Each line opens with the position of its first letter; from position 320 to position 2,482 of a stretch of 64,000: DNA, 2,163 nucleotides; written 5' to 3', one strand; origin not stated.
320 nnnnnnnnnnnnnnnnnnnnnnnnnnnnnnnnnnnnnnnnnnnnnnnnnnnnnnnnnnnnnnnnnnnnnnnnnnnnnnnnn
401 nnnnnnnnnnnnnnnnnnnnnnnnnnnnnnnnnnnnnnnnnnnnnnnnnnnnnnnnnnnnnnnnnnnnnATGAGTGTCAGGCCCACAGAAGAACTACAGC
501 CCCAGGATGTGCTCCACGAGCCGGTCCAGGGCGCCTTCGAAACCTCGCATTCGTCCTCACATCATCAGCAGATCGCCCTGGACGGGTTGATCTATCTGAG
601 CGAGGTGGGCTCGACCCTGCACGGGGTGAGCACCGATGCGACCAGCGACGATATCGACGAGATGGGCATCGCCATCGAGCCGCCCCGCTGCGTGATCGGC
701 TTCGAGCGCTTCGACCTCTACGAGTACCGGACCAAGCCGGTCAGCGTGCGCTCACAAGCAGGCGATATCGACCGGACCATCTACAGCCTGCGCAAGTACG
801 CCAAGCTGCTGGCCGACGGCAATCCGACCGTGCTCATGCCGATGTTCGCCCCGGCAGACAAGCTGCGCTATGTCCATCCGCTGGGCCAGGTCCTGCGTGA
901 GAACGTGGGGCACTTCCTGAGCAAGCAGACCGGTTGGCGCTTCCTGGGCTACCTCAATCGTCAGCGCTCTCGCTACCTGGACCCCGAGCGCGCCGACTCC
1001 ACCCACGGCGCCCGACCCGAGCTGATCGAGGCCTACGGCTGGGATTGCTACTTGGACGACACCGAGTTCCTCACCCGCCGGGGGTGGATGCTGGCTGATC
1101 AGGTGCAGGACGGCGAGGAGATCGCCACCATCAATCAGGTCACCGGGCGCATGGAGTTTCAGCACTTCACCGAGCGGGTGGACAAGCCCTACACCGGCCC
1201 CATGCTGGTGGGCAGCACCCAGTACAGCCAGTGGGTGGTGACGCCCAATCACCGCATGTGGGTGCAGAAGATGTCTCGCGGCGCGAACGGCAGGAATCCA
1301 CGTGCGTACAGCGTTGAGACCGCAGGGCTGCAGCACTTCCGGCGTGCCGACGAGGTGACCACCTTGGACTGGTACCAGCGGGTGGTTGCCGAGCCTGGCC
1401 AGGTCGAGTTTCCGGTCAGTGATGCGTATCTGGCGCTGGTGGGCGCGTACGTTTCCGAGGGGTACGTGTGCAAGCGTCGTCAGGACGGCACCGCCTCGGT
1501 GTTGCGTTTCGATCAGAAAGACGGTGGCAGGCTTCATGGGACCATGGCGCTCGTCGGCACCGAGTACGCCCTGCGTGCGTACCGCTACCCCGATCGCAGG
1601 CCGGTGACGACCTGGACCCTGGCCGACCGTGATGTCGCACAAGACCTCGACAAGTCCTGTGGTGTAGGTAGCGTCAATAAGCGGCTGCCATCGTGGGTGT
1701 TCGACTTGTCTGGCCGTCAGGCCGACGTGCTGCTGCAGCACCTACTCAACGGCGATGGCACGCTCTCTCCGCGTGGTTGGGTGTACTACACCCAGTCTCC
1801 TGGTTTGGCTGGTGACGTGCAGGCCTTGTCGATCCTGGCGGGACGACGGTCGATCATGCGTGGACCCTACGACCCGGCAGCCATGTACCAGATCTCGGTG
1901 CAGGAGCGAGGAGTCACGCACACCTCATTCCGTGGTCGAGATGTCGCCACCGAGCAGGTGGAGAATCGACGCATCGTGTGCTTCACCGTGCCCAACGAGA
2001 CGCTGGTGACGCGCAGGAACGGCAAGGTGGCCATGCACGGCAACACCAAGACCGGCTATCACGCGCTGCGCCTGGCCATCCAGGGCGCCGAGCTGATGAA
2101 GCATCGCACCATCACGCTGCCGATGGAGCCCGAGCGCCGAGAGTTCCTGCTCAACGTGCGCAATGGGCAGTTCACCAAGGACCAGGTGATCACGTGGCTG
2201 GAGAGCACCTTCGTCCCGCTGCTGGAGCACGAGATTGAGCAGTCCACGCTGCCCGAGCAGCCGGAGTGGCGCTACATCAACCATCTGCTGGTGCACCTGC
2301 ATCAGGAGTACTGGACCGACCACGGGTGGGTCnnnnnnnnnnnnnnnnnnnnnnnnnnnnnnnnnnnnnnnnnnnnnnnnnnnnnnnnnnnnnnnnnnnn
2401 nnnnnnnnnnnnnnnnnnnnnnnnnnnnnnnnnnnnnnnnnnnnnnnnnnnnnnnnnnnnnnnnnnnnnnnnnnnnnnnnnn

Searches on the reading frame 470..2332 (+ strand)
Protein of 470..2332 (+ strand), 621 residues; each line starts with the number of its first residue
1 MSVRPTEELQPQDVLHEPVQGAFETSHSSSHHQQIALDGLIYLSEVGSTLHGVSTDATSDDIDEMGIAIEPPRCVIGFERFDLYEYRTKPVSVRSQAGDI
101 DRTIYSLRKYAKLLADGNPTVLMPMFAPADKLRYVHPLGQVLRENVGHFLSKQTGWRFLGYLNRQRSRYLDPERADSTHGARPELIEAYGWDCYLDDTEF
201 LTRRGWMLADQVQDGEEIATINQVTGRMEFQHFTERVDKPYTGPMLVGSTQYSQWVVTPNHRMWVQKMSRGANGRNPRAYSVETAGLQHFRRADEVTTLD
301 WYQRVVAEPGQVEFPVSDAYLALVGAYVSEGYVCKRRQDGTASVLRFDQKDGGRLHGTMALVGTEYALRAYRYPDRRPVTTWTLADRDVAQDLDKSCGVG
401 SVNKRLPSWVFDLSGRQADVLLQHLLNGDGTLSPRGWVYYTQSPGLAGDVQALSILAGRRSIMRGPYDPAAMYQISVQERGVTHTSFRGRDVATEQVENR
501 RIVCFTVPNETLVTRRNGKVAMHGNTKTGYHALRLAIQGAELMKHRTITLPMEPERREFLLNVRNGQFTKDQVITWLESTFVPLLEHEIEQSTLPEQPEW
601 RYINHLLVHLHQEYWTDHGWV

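Call 31: search_protein_families(library=pfam, proteins=[window:470-2332:+], max_evalue=0.01)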
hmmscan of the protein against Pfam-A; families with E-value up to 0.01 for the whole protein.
window:470-2332:+ (621 aa): 1 family
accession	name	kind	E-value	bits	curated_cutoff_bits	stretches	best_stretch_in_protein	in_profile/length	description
PF10127.15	RlaP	-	2.3e-49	168.8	23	2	16-176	2-147/249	RNA repair pathway DNA polymerase beta family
